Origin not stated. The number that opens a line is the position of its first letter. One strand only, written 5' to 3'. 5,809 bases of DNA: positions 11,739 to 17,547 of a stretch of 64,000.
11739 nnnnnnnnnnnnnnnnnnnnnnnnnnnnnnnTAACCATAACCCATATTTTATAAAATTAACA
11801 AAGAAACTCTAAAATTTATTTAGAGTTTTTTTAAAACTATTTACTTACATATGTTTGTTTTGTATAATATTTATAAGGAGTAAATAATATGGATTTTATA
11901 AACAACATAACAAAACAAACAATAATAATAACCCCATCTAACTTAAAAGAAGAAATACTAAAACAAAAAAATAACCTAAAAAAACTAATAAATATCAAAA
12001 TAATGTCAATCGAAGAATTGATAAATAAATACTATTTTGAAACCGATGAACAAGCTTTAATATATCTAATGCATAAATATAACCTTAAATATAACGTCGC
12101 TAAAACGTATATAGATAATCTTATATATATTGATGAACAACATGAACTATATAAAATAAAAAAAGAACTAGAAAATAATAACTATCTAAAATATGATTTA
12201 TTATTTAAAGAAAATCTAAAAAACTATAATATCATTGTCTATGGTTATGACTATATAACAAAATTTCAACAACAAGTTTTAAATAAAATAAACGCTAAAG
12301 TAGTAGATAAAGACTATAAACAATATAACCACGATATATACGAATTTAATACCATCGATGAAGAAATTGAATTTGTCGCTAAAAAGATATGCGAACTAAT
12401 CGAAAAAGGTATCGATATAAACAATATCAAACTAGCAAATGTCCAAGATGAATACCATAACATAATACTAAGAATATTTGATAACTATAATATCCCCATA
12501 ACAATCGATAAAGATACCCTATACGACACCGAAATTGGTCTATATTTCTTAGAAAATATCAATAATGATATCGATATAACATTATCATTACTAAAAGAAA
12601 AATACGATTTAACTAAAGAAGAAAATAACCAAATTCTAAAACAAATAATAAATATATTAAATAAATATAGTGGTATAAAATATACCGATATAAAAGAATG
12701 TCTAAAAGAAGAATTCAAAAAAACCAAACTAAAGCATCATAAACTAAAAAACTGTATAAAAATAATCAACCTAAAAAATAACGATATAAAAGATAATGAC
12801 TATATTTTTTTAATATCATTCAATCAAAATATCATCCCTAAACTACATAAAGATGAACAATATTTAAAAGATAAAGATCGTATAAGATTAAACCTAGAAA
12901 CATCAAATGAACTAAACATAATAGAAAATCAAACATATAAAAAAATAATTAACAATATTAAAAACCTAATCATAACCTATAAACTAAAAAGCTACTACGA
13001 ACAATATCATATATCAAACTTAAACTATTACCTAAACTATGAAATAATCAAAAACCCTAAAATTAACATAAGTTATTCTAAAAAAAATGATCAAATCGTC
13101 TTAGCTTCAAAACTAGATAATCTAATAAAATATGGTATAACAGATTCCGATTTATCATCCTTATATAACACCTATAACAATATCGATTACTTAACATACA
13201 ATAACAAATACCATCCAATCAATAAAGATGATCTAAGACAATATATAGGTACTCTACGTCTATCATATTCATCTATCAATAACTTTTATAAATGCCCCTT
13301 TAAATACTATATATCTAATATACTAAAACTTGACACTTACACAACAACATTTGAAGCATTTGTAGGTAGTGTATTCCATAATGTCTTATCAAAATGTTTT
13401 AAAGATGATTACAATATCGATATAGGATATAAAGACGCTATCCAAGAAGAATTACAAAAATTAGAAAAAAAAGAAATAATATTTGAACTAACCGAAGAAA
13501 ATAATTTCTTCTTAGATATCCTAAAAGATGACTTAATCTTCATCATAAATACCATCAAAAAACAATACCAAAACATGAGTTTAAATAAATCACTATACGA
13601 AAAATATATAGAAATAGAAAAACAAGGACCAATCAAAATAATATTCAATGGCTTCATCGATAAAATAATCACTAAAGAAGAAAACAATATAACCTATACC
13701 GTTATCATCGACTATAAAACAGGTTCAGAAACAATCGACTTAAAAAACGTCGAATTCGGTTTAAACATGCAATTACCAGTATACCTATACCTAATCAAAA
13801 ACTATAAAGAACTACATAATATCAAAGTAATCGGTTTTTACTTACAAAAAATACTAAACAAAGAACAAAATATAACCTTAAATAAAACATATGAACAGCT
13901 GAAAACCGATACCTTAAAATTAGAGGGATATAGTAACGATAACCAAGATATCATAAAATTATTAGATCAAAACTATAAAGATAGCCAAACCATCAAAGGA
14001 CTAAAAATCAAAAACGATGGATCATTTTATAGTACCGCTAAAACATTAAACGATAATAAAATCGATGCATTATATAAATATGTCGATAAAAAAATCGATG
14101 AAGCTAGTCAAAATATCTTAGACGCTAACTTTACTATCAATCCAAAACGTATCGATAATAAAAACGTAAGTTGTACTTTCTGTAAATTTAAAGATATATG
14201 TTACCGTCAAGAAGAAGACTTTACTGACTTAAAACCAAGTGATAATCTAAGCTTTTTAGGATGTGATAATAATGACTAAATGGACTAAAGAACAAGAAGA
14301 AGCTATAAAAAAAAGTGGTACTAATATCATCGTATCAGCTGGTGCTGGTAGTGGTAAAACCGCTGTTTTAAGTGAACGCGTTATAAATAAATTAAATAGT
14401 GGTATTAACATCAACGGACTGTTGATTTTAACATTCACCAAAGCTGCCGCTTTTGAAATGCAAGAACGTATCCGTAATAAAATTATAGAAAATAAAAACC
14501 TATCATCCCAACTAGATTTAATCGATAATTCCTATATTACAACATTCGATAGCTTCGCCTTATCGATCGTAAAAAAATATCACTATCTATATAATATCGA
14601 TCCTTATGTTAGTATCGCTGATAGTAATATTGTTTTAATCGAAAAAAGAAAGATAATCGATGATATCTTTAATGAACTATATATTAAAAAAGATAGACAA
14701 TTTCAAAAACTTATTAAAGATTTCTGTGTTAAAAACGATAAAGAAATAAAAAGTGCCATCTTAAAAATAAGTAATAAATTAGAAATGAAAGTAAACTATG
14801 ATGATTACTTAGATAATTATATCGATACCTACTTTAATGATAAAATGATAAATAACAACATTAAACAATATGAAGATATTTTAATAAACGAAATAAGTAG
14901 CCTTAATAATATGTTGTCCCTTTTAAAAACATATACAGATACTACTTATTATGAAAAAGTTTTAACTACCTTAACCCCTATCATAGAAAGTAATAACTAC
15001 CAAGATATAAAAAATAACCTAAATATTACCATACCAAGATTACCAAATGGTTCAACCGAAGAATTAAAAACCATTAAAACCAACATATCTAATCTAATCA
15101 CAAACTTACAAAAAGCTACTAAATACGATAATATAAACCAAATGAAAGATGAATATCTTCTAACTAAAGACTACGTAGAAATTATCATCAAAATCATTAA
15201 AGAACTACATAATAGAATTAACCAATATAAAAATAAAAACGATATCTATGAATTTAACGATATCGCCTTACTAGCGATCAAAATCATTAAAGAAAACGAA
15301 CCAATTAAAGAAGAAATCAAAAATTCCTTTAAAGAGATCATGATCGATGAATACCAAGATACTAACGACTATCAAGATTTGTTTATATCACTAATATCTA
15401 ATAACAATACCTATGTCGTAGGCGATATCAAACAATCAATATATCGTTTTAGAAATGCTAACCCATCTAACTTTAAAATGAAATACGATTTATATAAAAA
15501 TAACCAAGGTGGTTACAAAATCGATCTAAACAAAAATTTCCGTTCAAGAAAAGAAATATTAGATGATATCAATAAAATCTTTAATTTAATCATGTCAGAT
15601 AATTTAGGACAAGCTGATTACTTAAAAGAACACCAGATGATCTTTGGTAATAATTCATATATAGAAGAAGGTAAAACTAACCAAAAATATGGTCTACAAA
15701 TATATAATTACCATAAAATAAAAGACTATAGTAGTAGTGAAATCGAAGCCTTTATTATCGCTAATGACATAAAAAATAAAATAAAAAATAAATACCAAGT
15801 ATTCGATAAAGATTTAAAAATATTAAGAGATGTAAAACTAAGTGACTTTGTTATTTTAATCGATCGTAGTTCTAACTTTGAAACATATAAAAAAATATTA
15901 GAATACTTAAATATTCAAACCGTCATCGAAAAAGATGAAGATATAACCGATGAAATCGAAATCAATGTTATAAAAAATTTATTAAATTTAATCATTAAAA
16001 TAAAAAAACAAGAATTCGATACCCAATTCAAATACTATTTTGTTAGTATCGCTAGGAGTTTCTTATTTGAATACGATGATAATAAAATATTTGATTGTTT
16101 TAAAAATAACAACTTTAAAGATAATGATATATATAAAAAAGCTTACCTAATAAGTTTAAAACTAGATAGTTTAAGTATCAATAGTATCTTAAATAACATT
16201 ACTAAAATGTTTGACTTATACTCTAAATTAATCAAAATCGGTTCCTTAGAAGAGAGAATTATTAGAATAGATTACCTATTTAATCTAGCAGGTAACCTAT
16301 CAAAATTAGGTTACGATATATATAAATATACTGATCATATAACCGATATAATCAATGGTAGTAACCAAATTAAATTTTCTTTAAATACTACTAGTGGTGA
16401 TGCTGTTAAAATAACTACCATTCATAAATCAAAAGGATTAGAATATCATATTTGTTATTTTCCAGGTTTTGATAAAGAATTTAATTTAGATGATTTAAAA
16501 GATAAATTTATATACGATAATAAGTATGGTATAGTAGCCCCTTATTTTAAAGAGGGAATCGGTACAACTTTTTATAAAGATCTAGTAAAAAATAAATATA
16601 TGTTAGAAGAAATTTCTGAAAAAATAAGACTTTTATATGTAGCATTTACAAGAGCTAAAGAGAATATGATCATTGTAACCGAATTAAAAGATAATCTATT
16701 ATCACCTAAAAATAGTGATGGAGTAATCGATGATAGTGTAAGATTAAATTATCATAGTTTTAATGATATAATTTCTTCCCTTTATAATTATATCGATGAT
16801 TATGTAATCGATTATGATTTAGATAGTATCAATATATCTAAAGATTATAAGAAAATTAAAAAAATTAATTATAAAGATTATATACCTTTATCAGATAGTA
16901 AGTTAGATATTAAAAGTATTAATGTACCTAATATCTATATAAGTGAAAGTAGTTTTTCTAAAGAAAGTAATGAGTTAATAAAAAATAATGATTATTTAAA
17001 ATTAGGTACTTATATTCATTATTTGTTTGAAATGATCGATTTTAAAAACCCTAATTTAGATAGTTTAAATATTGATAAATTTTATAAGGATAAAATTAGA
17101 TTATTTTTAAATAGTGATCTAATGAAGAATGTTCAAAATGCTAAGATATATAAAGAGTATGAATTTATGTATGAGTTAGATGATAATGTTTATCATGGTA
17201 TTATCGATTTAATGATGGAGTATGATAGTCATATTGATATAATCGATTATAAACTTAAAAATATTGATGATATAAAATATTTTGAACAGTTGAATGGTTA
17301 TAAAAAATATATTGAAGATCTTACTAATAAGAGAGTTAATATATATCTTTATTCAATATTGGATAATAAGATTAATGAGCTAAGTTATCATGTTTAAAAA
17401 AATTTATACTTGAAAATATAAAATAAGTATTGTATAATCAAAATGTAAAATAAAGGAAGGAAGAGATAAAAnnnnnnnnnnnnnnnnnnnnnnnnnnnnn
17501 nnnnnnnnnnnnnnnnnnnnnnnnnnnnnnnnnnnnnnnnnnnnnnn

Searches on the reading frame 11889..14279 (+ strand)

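Call 9: search_protein_families(library=pfam, proteins=[window:11889-14279:+], max_evalue=0.01)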
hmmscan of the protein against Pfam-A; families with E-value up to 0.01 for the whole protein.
window:11889-14279:+ (796 aa): 1 family
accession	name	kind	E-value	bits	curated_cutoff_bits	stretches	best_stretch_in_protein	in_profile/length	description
PF12705.13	PDDEXK_1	-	3.3e-24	86.6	22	1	457-771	1-246/247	PD-(D/E)XK nuclease superfamily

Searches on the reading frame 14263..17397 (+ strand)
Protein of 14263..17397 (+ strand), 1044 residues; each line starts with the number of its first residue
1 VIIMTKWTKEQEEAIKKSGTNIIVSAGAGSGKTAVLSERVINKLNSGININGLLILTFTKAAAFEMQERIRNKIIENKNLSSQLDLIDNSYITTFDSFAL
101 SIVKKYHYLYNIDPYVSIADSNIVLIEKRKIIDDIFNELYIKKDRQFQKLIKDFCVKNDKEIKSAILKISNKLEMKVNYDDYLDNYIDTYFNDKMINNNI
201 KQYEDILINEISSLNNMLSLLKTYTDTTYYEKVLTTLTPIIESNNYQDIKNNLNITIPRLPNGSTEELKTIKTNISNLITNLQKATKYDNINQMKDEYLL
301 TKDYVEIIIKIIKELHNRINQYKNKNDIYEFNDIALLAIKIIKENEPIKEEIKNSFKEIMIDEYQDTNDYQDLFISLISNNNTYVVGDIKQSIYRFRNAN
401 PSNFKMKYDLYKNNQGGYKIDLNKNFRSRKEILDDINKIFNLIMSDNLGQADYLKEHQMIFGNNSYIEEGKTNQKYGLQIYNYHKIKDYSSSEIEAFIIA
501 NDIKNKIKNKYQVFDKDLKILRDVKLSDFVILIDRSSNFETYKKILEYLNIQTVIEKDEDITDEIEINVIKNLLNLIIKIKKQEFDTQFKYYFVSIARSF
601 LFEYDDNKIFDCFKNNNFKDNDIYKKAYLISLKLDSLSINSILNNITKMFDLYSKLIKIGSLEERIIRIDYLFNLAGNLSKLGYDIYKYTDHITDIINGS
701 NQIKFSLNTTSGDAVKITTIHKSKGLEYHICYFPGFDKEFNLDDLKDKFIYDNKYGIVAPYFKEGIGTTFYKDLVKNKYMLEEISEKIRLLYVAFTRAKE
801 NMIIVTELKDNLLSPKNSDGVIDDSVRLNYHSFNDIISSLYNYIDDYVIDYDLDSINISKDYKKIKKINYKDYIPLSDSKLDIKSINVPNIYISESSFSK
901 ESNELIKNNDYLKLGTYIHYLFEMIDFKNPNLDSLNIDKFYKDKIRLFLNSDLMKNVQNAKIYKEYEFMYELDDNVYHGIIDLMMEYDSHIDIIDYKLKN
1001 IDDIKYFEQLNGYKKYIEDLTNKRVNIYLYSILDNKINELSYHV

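Call 7: search_protein_families(library=pfam, proteins=[window:14263-17397:+], max_evalue=0.01)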
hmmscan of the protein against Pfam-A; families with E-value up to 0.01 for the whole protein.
window:14263-17397:+ (1044 aa): 6 families
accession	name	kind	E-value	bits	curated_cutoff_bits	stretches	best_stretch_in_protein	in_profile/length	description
PF00580.27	UvrD-helicase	-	9.1e-52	176.8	23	2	7-225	1-210/271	UvrD/REP helicase N-terminal domain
PF13361.12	UvrD_C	-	8e-16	58.8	25.6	1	420-806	1-347/350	UvrD-like helicase C-terminal domain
PF13245.12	AAA_19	-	4.4e-15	56.5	25.1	2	11-226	1-116/134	AAA domain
PF13538.12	UvrD_C_2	-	5.2e-07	29.9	27.4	0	786-805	33-52/52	UvrD-like helicase C-terminal domain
PF01443.25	Viral_helicase1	-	2.6e-05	24.6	21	0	352-403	57-108/228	Viral superfamily 1 RNA helicase core domain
PF00270.35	DEAD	-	0.00023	21.4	26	1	8-76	1-71/167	DEAD/DEAH box helicase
